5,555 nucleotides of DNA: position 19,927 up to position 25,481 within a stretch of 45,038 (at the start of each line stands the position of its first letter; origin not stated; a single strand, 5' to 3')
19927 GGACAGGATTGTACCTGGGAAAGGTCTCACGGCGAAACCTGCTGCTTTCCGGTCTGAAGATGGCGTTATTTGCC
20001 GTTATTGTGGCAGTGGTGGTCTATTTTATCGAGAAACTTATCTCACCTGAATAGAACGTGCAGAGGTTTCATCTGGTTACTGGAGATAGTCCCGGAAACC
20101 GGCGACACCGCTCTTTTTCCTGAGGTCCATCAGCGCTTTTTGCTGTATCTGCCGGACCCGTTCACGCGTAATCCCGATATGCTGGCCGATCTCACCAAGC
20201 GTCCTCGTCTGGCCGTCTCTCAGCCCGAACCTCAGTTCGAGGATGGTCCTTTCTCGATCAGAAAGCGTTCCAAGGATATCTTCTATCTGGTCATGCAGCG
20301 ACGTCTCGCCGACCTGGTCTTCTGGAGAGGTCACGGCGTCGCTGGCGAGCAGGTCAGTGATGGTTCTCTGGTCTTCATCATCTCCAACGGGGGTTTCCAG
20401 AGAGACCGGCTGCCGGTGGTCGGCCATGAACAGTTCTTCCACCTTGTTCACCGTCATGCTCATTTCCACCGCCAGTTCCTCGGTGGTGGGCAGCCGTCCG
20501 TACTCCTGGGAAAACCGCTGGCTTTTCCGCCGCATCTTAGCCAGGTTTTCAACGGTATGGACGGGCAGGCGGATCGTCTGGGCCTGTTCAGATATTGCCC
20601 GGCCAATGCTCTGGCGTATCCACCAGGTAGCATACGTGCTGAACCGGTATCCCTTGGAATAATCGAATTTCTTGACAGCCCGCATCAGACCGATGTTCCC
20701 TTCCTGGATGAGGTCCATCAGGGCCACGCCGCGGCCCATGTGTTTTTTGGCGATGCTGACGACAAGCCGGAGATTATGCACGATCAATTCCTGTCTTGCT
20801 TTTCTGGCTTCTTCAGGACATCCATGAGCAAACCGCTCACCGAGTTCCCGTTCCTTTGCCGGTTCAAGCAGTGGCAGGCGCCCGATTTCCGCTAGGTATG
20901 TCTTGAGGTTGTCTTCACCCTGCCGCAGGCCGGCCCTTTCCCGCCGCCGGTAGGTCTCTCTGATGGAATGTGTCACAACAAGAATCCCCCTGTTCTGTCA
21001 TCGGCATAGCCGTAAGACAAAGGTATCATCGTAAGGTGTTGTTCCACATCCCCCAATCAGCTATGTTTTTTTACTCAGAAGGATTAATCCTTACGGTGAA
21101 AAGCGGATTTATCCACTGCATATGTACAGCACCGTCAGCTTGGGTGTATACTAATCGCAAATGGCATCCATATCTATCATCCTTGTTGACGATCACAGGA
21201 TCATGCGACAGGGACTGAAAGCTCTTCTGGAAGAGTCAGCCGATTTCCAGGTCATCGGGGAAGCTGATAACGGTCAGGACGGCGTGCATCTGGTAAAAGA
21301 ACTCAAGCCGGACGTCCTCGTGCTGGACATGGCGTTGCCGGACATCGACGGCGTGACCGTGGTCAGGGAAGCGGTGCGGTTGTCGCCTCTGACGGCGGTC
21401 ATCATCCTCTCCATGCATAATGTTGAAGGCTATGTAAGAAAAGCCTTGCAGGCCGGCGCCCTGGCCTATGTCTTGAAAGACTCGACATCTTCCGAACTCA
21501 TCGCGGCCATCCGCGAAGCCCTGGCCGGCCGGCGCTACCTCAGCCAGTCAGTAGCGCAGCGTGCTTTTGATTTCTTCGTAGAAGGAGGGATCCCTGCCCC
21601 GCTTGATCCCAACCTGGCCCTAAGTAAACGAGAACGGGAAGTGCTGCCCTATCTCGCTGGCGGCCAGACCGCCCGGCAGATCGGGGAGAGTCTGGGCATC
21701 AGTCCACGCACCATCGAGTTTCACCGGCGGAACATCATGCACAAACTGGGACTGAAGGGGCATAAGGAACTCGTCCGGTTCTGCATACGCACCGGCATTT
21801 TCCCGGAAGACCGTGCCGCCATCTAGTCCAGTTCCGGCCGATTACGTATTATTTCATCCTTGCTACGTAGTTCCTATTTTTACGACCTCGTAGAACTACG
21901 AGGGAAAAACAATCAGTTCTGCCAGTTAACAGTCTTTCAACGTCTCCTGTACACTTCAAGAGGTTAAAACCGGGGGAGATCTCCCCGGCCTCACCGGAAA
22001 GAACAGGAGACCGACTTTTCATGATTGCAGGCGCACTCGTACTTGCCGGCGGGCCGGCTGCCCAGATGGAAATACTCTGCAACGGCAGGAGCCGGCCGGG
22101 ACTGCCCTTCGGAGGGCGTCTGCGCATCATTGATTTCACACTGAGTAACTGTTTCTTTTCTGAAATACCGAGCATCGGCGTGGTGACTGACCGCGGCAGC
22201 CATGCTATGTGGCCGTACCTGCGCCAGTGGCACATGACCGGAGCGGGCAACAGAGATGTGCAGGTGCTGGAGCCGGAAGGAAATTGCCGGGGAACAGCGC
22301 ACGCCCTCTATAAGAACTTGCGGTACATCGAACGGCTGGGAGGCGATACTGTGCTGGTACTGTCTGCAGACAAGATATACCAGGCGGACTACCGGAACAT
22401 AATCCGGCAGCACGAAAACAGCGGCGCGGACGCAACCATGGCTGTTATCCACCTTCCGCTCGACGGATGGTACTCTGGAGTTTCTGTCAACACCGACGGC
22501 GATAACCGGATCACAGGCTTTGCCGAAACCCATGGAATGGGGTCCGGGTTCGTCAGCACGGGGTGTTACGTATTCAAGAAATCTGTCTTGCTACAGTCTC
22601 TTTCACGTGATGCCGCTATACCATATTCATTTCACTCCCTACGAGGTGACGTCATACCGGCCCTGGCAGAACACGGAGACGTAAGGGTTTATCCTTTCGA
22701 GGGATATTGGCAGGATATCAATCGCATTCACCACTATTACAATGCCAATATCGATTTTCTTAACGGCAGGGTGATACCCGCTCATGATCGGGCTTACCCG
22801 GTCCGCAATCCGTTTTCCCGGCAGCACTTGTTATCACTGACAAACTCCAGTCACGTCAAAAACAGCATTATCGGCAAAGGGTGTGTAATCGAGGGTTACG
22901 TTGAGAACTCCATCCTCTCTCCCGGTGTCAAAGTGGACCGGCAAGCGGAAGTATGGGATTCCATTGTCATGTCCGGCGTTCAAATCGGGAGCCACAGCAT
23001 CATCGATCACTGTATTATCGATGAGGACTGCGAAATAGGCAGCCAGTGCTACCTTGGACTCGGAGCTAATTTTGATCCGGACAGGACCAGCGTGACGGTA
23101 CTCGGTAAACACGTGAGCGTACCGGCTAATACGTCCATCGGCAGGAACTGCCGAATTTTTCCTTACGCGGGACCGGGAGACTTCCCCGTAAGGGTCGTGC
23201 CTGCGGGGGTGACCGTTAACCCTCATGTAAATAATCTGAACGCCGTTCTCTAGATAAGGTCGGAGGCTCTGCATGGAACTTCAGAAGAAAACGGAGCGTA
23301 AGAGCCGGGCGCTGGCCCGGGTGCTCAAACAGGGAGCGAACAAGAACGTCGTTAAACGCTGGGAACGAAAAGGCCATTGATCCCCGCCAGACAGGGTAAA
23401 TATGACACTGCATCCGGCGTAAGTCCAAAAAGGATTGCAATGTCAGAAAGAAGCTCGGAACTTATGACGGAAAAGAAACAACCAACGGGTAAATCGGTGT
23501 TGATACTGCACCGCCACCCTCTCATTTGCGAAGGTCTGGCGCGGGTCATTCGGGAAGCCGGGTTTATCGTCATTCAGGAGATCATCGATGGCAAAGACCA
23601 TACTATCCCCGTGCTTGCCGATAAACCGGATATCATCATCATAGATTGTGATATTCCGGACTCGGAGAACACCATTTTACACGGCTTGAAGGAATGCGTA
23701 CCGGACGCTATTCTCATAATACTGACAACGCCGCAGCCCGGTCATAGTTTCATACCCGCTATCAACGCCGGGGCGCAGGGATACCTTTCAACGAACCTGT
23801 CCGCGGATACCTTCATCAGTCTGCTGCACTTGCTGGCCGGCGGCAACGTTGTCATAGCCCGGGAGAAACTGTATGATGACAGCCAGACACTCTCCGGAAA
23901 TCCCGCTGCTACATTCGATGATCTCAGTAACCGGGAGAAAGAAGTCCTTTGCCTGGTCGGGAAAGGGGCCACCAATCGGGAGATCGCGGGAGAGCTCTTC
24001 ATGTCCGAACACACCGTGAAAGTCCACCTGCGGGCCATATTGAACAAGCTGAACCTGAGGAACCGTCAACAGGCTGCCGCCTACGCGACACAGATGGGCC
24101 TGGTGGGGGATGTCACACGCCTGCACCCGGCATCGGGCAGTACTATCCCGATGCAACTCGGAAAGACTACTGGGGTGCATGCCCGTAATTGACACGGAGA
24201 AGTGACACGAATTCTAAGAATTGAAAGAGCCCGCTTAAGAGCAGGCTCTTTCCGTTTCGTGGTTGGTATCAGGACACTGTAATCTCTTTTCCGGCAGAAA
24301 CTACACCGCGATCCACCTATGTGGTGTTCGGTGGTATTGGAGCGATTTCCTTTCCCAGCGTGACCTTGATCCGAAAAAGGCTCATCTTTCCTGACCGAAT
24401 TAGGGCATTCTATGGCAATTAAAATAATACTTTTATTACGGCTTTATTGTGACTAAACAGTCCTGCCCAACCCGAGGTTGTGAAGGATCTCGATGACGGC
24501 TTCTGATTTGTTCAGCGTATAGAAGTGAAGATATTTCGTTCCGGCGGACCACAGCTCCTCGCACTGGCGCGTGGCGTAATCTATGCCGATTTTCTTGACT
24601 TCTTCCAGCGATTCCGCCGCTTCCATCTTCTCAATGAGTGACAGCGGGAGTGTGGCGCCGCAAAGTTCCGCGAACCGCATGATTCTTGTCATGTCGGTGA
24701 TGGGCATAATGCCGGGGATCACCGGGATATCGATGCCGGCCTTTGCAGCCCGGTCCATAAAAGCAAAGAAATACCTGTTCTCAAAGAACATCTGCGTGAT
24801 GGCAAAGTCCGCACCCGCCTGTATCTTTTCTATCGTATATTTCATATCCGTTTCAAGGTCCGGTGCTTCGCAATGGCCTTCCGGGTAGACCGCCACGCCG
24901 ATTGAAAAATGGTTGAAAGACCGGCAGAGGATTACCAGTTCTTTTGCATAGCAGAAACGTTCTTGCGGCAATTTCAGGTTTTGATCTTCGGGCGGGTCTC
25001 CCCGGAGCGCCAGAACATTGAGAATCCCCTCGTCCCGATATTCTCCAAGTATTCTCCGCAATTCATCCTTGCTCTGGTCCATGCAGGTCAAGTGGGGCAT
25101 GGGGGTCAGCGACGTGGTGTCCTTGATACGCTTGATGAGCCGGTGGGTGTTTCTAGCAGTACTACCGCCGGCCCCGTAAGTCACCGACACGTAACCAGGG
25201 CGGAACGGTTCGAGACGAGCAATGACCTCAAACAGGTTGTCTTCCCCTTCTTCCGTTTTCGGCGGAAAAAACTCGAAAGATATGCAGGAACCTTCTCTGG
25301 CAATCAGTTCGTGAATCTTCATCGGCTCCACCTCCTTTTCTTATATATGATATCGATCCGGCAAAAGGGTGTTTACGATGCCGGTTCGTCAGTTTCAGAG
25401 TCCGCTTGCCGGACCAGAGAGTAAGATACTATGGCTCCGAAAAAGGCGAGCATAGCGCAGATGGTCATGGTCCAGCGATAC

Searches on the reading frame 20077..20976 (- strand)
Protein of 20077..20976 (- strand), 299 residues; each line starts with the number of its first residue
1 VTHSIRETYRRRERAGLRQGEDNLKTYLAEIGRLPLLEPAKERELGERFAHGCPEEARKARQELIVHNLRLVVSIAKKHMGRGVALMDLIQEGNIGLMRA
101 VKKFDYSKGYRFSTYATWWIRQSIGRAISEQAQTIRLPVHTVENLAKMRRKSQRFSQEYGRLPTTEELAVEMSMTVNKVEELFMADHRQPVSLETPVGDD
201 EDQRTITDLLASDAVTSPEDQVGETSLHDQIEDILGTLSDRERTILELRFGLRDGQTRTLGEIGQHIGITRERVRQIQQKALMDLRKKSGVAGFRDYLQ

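Call 13: search_protein_families(library=pfam, proteins=[window:20077-20976:-], max_evalue=0.00001)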
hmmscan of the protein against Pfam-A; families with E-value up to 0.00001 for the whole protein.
window:20077-20976:- (299 aa): 4 families
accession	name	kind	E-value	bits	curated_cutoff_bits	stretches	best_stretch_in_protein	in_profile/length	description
PF04542.20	Sigma70_r2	-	5.2e-22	77.9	24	1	64-132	1-69/71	Sigma-70 region 2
PF04539.22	Sigma70_r3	-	5.2e-19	68.6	25.3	1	143-221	1-77/78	Sigma-70 region 3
PF04545.22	Sigma70_r4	-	3.1e-17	62.3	24.1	1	235-287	2-50/50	Sigma-70, region 4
PF00140.25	Sigma70_r1_2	-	4.6e-07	30.1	22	1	22-52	1-31/34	Sigma-70 factor, region 1.2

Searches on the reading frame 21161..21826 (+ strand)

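Call 13: search_protein_families(library=pfam, proteins=[window:21161-21826:+], max_evalue=0.00001)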
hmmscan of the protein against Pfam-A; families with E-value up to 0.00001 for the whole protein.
window:21161-21826:+ (221 aa): 2 families
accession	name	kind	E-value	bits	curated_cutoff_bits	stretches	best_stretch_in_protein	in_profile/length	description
PF00072.30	Response_reg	-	5.9e-28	97.7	30.2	1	6-118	1-111/111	Response regulator receiver domain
PF00196.25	GerE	-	2.8e-19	68.9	23.5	1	153-207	2-56/57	Bacterial regulatory proteins, luxR family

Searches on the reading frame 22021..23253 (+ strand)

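Call 13: search_protein_families(library=pfam, proteins=[window:22021-23253:+], max_evalue=0.00001)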
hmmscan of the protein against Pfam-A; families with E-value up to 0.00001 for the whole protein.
window:22021-23253:+ (410 aa): 5 families
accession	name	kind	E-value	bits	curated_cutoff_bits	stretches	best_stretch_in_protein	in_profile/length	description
PF00483.29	NTP_transferase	-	2.7e-29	102.9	21.2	1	5-245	2-241/245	Nucleotidyl transferase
PF24894.1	Hexapep_GlmU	-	1.7e-18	67.1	23.3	1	275-359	12-97/104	GlmU-like, C-terminal hexapeptide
PF25084.1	LbH_EIF2B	-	2e-09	37.8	54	1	273-343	30-103/105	EIF2B subunit epsilon LbH domain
PF25247.1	LbH_GLGC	-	3.8e-08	33.8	27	0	320-351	74-105/135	GLGC left-handed parallel beta-helix domain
PF00132.30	Hexapep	-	1.5e-07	31.2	27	0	314-346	2-35/36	Bacterial transferase hexapeptide (six repeats)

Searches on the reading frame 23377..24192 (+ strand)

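Call 13: search_protein_families(library=pfam, proteins=[window:23377-24192:+], max_evalue=0.00001)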
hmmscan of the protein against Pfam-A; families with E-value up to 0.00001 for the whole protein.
window:23377-24192:+ (271 aa): 2 families
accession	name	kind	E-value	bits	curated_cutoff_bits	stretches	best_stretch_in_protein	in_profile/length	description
PF00196.25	GerE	-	1.3e-19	70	23.5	1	182-237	2-57/57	Bacterial regulatory proteins, luxR family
PF00072.30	Response_reg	-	6.7e-08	33.1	30.2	1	41-147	1-107/111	Response regulator receiver domain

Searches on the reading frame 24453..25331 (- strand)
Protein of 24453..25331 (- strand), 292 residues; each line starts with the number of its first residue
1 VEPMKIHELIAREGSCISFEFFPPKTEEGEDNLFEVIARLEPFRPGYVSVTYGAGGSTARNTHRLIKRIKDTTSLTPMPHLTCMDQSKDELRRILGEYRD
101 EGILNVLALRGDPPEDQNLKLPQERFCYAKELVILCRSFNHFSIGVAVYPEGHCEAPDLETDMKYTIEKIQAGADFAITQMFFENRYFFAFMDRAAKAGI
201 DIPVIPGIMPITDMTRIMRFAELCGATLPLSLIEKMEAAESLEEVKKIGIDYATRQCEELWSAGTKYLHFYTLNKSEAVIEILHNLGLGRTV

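Call 13: search_protein_families(library=pfam, proteins=[window:24453-25331:-], max_evalue=0.00001)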
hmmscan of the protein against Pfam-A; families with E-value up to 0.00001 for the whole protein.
window:24453-25331:- (292 aa): 1 family
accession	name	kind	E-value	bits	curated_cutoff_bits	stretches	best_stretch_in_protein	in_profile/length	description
PF02219.23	MTHFR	-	4.5e-98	328.6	24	1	5-287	1-287/287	Methylenetetrahydrofolate reductase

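Call 22: find_encoding_contigs(protein=window:24453-25331:-, flank=1000, max_places=3)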
Protein window:24453-25331:- (292 aa): no gene with exactly this product is on record in the collection.
